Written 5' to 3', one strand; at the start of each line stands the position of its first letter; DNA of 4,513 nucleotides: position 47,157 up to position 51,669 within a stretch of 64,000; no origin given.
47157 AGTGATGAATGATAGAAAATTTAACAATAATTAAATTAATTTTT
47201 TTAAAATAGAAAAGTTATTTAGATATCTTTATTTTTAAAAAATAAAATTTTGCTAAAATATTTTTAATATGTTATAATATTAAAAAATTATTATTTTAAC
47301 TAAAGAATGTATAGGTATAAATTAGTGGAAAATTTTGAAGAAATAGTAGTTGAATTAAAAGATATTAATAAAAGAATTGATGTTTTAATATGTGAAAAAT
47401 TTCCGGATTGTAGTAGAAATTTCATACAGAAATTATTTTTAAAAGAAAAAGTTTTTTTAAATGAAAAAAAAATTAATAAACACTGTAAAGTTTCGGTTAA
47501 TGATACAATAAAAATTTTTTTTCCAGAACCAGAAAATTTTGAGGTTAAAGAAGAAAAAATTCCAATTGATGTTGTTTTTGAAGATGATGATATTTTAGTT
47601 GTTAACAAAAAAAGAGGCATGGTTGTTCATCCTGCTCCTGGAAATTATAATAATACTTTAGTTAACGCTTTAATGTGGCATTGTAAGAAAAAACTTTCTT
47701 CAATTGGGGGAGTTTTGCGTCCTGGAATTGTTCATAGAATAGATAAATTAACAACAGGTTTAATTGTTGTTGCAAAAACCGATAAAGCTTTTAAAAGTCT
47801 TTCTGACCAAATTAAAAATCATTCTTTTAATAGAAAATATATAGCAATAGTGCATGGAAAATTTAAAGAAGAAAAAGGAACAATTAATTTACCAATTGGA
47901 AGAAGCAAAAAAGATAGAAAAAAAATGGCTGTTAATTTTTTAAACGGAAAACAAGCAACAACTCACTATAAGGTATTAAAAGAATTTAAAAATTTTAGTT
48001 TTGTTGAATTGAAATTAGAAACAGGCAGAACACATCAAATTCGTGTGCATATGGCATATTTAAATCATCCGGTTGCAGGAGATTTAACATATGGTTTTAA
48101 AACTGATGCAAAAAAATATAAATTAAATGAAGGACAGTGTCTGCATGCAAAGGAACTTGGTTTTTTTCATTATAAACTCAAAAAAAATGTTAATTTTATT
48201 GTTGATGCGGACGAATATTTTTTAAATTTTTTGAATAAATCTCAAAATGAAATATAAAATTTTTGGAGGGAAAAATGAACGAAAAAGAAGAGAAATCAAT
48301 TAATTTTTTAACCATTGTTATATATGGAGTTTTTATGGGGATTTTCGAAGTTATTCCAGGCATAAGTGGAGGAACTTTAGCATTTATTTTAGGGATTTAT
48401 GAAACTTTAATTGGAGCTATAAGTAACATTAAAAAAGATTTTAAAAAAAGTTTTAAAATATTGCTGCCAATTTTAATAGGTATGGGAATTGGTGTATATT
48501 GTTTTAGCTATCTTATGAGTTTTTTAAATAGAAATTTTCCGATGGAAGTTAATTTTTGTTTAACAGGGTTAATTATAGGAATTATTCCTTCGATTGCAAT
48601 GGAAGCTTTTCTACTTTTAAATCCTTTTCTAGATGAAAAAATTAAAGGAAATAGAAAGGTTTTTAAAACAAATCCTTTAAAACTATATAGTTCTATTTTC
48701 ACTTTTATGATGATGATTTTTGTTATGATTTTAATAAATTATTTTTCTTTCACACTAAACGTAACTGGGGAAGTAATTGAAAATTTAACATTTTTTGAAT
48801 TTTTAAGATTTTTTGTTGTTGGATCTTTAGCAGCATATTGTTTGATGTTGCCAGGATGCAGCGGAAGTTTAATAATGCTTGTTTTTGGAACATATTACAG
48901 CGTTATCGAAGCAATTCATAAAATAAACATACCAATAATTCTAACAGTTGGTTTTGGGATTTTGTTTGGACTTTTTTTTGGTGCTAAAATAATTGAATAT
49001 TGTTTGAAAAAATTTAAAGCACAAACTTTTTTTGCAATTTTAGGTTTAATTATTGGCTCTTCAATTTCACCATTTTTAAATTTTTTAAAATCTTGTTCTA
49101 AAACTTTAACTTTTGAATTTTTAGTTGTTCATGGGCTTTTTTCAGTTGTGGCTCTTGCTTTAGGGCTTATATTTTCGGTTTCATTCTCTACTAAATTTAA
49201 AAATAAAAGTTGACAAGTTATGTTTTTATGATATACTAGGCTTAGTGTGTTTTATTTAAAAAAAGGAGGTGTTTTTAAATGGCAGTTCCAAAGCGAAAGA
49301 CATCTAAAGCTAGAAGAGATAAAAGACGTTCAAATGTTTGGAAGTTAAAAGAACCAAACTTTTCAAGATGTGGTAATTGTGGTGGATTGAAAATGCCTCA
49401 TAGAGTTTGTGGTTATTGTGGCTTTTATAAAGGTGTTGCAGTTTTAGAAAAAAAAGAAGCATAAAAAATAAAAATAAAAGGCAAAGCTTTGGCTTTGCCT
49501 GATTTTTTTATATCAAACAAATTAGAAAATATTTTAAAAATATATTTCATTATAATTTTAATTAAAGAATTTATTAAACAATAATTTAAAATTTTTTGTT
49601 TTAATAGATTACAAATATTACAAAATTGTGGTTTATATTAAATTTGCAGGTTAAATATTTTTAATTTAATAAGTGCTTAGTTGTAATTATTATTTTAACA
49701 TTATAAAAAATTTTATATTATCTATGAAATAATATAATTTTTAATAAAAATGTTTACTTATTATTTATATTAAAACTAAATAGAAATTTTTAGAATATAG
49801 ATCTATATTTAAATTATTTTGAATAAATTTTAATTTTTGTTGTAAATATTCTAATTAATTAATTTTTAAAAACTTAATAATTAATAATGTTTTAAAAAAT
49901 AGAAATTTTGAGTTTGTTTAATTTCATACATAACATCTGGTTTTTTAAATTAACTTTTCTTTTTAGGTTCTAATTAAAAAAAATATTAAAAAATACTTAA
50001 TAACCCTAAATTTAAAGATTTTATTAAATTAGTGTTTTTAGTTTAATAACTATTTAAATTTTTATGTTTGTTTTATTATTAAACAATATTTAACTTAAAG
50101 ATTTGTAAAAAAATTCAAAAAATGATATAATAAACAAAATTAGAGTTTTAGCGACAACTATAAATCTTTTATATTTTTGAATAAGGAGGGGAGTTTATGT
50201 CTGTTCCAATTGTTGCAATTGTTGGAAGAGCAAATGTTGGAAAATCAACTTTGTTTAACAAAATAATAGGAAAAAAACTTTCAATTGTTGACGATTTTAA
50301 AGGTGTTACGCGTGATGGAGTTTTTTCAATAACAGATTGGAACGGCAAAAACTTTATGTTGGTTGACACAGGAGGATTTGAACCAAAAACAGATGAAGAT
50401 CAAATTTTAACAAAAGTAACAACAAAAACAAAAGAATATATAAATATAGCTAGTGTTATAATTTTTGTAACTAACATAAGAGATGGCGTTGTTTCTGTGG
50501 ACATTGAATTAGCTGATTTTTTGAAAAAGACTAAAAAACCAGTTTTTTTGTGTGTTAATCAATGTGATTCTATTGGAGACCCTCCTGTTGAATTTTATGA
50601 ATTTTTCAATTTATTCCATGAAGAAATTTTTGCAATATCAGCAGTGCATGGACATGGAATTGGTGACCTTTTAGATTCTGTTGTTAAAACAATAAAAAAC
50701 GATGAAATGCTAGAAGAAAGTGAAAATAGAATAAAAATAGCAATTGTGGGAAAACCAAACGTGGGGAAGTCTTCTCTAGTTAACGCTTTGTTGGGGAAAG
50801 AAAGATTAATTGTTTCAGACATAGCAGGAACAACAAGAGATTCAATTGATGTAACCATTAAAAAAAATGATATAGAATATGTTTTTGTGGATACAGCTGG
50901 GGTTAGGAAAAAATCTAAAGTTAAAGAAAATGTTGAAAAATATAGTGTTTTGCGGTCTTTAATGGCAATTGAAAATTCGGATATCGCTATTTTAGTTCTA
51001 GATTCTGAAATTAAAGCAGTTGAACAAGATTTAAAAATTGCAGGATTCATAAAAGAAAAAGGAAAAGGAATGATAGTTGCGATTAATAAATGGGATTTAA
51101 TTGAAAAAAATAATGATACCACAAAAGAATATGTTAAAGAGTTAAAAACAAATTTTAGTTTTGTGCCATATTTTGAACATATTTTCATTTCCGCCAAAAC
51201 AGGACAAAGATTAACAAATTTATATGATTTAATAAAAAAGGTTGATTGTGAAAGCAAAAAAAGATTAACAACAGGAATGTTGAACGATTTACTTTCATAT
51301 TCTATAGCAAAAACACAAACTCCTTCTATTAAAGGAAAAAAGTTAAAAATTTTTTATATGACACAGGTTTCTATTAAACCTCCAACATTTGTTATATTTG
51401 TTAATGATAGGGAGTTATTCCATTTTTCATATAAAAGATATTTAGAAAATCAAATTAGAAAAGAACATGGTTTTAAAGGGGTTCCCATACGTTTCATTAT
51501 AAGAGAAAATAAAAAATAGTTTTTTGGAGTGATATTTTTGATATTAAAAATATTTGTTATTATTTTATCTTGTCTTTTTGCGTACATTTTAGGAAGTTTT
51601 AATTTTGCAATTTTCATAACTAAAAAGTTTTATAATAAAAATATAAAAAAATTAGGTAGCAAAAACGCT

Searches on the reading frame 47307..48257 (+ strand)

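Call 28: search_protein_families(library=pfam, proteins=[window:47307-48257:+], max_evalue=0.001)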
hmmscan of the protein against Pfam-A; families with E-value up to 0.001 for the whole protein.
window:47307-48257:+ (316 aa): 1 family
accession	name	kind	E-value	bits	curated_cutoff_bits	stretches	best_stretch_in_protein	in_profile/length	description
PF00849.27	PseudoU_synth_2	-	1.7e-37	129.4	26.8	1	95-250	1-151/152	RNA pseudouridylate synthase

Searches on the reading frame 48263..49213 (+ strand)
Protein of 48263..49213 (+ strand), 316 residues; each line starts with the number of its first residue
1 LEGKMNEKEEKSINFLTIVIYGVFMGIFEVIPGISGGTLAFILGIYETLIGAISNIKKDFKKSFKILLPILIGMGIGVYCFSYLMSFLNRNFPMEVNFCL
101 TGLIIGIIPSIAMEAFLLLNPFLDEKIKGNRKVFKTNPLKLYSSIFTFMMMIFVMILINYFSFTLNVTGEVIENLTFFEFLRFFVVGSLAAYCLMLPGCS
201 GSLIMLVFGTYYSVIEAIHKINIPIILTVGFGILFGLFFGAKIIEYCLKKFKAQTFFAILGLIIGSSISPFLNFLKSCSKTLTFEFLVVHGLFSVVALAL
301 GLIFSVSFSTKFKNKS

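Call 28: search_protein_families(library=pfam, proteins=[window:48263-49213:+], max_evalue=0.001)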
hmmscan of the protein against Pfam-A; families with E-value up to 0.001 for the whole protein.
window:48263-49213:+ (316 aa): 1 family
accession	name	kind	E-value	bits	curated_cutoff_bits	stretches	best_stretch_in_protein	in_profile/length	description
PF04018.18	VCA0040-like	-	2.6e-38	132.4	26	1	25-269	1-227/246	Undecaprenyl phosphate translocase-like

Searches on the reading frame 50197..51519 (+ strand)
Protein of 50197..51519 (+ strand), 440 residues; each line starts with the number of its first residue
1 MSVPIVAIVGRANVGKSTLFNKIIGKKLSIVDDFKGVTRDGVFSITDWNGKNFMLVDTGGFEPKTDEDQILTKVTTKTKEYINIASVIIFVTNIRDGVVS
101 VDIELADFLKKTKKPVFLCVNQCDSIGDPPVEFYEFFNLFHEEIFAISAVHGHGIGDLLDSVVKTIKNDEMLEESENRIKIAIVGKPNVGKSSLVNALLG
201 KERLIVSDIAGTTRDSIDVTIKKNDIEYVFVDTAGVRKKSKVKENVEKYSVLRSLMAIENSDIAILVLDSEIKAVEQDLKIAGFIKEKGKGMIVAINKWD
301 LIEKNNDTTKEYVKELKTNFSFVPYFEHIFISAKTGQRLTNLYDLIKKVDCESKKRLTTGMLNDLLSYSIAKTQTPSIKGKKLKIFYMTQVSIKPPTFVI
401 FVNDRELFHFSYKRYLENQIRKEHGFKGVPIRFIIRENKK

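Call 28: search_protein_families(library=pfam, proteins=[window:50197-51519:+], max_evalue=0.001)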
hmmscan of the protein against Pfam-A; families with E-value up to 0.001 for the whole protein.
window:50197-51519:+ (440 aa): 13 families
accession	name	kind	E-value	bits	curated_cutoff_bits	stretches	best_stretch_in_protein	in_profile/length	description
PF01926.29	MMR_HSR1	-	2.9e-51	172.8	21.9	2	180-298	1-113/113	50S ribosome-binding GTPase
PF14714.11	KH_dom-like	-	2.2e-33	114.8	27.3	1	356-436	1-81/81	KH-domain-like of EngA bacterial GTPase enzymes, C-terminal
PF02421.24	FeoB_N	-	3.1e-27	95.5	27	2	180-310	2-126/156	Ferrous iron transport protein B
PF00350.29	Dynamin_N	-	3.6e-18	66.6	27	2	181-223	1-42/168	Dynamin family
PF00009.33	GTP_EFTU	-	4e-18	66.1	26.5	2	179-348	4-184/188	Elongation factor Tu GTP binding domain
PF04548.22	AIG1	-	7.8e-12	45.4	27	2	180-314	2-139/212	AIG1 family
PF03193.22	RsgA_GTPase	-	1.9e-10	41.3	30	1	169-214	98-142/174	RsgA GTPase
PF00005.33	ABC_tran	-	3e-08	34.8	25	1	180-308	13-101/137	ABC transporter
PF00071.28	Ras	-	1.5e-06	28.3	21.6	1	180-346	1-156/162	Ras family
PF08477.19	Roc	-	4.1e-06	27.4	27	0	180-271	1-90/119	Ras of Complex, Roc, domain of DAPkinase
PF13479.12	AAA_24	-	0.00017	22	27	0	178-271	2-73/195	AAA domain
PF00931.28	NB-ARC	-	0.00039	20.2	23.5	0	4-36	19-51/248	NB-ARC domain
PF13238.12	AAA_18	-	0.00094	20.1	29.4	0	181-225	1-36/128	AAA domain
